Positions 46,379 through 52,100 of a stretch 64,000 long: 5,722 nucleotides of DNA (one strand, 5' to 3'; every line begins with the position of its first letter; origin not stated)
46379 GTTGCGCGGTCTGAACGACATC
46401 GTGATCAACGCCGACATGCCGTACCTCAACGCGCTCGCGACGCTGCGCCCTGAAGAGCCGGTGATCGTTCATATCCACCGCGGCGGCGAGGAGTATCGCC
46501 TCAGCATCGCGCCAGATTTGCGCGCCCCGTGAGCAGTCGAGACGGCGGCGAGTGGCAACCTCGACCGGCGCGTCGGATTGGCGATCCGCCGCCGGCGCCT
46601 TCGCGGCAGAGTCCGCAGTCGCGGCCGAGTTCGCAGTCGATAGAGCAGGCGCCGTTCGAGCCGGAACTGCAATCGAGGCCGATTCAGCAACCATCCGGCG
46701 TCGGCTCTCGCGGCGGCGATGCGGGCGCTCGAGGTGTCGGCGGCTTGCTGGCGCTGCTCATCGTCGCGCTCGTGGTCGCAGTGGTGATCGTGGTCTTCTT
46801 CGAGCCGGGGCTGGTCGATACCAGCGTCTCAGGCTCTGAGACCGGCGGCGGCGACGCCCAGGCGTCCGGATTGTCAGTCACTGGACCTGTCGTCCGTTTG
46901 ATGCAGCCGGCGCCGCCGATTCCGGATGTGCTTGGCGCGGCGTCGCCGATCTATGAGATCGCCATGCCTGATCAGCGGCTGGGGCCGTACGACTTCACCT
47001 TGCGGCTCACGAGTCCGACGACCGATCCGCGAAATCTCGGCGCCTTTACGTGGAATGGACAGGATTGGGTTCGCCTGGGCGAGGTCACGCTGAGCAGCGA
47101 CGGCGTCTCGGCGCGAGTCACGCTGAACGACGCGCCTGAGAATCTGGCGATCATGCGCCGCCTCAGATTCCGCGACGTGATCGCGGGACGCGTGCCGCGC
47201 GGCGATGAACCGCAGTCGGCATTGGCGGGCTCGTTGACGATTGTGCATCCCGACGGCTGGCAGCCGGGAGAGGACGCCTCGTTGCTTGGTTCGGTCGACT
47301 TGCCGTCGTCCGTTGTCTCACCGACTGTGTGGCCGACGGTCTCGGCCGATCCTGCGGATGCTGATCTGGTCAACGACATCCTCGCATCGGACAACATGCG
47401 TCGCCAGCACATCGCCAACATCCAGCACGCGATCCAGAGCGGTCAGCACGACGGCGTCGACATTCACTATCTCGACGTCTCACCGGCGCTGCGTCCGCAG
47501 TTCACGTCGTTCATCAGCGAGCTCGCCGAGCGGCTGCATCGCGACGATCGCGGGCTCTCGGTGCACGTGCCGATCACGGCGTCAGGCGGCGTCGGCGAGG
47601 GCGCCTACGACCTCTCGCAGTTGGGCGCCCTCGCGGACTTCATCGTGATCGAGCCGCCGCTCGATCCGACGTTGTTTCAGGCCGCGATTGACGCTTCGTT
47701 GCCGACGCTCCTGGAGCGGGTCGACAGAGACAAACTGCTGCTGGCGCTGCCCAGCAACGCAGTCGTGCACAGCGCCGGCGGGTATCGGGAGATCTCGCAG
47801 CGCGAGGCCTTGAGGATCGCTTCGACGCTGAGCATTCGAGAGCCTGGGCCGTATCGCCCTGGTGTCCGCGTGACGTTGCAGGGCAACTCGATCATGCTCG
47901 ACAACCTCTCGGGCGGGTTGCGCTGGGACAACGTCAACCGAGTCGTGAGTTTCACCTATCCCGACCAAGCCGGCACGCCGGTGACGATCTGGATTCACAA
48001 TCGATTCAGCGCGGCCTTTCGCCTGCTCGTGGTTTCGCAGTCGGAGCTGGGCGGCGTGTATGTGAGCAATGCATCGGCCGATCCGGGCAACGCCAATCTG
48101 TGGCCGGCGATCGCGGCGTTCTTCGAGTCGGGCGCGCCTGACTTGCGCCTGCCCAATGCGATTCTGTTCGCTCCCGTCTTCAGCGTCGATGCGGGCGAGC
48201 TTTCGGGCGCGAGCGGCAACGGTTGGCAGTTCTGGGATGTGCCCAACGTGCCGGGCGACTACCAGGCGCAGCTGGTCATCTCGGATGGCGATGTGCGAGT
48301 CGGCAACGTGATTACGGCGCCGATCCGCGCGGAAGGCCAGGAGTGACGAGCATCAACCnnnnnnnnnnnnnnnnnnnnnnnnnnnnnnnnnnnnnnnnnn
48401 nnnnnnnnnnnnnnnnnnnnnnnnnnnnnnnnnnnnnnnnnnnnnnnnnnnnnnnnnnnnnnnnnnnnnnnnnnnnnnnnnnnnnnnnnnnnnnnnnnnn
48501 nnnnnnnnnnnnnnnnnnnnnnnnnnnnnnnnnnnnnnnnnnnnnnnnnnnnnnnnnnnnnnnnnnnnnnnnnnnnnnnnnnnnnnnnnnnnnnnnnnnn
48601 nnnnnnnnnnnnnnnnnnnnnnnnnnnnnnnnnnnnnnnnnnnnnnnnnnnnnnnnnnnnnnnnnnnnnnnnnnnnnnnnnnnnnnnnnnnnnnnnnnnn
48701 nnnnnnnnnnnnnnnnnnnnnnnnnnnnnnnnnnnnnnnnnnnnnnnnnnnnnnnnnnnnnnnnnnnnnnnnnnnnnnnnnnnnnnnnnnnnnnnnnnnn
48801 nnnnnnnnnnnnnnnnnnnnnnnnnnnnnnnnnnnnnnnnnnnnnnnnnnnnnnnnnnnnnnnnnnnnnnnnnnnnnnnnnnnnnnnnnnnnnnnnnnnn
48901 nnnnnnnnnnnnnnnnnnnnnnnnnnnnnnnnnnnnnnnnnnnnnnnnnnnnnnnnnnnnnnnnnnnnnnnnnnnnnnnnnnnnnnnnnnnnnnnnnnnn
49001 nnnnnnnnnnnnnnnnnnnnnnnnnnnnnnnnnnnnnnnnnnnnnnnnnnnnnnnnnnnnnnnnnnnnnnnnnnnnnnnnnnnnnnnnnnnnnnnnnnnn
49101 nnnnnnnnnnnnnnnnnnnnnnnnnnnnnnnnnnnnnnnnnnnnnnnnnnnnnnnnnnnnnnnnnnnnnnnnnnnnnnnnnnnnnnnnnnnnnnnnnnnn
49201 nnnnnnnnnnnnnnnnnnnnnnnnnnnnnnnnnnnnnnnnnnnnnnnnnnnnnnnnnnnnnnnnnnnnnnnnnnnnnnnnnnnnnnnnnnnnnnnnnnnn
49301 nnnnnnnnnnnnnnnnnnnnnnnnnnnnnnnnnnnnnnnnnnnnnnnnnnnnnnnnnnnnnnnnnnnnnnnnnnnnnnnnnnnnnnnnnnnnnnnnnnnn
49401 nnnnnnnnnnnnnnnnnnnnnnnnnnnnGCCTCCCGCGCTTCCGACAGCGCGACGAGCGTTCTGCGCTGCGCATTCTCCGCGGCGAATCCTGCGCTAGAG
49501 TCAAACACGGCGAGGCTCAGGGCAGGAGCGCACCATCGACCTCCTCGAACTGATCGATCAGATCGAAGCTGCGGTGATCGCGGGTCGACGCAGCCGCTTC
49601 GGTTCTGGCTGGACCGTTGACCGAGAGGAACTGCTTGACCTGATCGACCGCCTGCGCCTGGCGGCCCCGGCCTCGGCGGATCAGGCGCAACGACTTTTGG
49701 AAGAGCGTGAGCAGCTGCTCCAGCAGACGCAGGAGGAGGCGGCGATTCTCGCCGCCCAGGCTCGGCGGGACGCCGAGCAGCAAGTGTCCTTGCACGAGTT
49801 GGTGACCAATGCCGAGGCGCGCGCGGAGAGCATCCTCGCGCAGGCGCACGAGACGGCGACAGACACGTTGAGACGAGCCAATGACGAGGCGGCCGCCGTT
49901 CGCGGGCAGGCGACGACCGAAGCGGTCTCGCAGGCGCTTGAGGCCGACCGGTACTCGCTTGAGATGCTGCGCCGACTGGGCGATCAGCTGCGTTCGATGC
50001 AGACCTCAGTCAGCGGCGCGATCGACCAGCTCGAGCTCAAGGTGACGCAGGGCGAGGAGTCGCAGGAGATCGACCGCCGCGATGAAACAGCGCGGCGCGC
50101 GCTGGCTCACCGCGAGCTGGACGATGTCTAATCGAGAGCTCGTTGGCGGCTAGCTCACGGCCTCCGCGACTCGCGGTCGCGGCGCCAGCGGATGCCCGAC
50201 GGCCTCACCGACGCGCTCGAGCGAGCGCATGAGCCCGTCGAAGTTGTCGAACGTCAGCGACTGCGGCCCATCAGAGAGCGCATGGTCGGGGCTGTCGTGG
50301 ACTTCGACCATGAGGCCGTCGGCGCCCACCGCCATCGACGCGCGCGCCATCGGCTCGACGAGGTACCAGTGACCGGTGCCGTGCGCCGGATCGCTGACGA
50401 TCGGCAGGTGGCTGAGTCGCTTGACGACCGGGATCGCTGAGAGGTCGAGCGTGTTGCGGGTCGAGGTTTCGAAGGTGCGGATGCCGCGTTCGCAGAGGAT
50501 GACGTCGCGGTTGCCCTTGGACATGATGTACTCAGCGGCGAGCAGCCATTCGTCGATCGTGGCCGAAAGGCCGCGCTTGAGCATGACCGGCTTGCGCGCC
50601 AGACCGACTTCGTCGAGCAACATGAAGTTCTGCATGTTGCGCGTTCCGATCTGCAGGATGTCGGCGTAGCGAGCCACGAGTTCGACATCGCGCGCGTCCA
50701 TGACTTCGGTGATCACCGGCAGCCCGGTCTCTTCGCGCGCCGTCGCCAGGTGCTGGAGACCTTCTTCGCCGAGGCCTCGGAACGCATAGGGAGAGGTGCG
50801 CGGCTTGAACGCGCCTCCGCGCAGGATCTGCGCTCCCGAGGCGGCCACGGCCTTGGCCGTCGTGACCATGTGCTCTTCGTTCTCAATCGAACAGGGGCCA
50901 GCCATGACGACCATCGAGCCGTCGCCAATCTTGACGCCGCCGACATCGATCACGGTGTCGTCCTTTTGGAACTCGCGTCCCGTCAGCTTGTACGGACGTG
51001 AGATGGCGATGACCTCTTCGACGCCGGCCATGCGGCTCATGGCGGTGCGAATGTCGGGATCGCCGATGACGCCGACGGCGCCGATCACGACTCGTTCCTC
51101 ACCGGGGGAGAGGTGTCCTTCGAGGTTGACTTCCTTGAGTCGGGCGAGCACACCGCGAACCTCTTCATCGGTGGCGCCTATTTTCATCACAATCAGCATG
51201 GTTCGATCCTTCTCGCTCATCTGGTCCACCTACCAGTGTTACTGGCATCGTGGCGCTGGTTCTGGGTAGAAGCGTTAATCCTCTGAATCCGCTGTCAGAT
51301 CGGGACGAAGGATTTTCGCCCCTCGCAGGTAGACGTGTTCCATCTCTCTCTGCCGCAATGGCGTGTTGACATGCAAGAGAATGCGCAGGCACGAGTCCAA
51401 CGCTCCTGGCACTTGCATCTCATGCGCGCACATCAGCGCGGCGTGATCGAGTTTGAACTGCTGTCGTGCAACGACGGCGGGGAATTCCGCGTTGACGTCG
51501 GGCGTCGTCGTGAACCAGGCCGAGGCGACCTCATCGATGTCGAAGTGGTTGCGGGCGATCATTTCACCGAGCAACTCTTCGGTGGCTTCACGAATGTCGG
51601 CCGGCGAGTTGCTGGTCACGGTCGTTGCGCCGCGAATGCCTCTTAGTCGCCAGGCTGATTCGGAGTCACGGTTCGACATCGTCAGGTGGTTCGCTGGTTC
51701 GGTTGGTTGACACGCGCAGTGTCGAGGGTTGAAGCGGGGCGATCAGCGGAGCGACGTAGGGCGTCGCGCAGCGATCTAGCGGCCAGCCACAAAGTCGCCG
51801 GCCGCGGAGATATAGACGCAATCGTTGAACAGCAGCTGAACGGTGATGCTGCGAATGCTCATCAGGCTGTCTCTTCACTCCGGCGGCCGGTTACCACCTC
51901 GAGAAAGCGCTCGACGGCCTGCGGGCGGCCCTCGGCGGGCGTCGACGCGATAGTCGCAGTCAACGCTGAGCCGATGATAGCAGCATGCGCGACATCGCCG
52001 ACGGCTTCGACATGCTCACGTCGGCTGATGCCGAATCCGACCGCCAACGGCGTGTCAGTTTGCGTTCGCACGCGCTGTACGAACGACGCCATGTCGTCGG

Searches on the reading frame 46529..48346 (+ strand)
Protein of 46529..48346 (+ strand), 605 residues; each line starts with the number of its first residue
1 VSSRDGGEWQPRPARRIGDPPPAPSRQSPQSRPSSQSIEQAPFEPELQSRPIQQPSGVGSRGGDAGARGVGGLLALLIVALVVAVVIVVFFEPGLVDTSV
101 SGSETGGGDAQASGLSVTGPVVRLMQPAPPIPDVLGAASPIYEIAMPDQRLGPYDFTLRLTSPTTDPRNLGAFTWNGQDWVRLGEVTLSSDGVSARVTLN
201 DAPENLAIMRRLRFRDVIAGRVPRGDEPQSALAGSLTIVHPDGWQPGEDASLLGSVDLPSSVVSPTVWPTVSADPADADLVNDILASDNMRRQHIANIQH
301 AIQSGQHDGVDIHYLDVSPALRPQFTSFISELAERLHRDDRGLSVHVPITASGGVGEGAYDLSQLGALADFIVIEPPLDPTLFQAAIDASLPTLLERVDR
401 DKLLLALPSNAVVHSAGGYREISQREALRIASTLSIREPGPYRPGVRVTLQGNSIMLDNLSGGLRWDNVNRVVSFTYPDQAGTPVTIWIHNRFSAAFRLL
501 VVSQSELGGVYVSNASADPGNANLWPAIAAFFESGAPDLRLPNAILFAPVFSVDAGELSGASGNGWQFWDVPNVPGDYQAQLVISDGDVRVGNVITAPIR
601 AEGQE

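Call 82: search_protein_families(library=pfam, proteins=[window:46529-48346:+], max_evalue=0.01)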
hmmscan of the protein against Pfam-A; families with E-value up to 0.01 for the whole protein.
window:46529-48346:+ (605 aa): 1 family
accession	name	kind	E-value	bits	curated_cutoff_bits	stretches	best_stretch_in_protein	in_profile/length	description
PF00704.34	Glyco_hydro_18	-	4e-05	23.9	29.6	1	284-374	83-178/317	Glycosyl hydrolases family 18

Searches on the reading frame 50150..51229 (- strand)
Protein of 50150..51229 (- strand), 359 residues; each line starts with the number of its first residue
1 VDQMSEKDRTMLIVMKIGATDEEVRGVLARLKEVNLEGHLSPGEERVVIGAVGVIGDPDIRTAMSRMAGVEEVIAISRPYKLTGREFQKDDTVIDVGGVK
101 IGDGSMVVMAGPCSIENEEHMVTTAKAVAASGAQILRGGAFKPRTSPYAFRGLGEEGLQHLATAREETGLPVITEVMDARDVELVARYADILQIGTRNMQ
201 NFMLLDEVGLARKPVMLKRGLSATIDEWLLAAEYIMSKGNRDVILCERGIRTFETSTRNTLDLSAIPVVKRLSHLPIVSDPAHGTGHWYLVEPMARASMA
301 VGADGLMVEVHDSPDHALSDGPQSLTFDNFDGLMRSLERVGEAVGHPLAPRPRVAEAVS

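Call 3: search_protein_families(library=pfam, proteins=[window:50150-51229:-], max_evalue=0.01)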
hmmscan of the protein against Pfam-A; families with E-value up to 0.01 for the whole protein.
window:50150-51229:- (359 aa): 3 families
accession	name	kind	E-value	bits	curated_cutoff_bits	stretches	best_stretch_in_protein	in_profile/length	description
PF00793.26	DAHP_synth_1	-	1.5e-80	270.4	25.5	1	94-339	4-263/270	DAHP synthetase I family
PF18152.6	DAHP_snth_FXD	-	6e-15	55.3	27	1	11-77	1-66/67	DAHP synthase ferredoxin-like domain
PF03102.20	NeuB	-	9.4e-08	32.2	22.1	1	152-346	52-238/241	NeuB family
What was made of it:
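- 50150..51229 (-): DAHP synthase with an N-terminal ferredoxin-like regulatory domain. Pfam DAHP_synth_1 1.5e-80 and DAHP_snth_FXD 6e-15 (call 3).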

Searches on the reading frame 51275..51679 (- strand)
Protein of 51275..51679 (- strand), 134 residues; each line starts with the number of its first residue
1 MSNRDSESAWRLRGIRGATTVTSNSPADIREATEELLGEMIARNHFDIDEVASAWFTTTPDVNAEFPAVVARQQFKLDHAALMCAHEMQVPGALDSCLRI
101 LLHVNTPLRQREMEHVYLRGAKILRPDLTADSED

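Call 3: search_protein_families(library=pfam, proteins=[window:51275-51679:-], max_evalue=0.01)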
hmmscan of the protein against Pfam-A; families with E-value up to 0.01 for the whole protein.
window:51275-51679:- (134 aa): 2 families
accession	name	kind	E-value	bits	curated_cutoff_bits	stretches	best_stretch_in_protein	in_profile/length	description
PF07736.16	CM_1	-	6e-43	146.4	27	1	13-128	2-116/116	Chorismate mutase type I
PF20392.3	DUF6687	-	0.0017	18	27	1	31-62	57-89/339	Family of unknown function (DUF6687)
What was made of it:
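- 51275..51679 (-): aroH-type chorismate mutase. Pfam CM_1 6e-43 (call 3).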

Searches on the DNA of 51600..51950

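Call 60: search_rna_families(source=window, start=51600, end=51950, threshold=evalue, max_evalue=10, show_alignments=2)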
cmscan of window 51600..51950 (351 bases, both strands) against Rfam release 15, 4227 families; matches with E-value up to 10: 2.
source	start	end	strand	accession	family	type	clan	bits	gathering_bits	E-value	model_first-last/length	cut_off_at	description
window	51821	51872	+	RF01310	sR7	Gene; snRNA; snoRNA; CD-box;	-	15.6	37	0.28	1-57/57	no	Small nucleolar RNA sR7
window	51795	51950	+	RF02571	Mcr7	Gene; sRNA;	-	9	380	5.3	1-295/351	3'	mcr7 sRNA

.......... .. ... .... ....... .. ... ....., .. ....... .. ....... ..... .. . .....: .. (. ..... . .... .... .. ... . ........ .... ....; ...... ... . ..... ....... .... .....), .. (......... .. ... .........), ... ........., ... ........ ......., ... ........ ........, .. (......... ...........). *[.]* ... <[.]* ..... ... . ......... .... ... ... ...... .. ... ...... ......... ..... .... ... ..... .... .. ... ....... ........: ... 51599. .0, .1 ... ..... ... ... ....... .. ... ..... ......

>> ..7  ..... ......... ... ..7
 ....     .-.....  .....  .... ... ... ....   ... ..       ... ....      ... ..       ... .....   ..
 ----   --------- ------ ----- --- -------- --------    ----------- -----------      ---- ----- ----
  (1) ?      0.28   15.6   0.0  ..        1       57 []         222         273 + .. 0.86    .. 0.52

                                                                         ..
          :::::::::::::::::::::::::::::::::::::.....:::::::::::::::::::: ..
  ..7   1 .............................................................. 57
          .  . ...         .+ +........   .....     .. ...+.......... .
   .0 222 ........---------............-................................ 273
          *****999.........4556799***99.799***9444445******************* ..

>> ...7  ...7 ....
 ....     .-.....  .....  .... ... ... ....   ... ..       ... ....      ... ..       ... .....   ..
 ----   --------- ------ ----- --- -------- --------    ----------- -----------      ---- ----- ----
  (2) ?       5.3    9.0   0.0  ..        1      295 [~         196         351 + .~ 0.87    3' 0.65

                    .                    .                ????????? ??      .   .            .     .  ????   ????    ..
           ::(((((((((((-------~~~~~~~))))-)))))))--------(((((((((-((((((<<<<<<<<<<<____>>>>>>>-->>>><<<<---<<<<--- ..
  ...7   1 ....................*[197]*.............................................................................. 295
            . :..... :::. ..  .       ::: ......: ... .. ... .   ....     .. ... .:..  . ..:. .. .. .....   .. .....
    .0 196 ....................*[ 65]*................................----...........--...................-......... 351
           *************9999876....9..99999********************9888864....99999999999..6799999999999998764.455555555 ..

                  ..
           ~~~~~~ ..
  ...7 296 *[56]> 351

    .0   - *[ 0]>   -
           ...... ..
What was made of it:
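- Tried and rejected: The E-value scan of the trpA-aroH spacer gave only chance-level hits (call 60).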
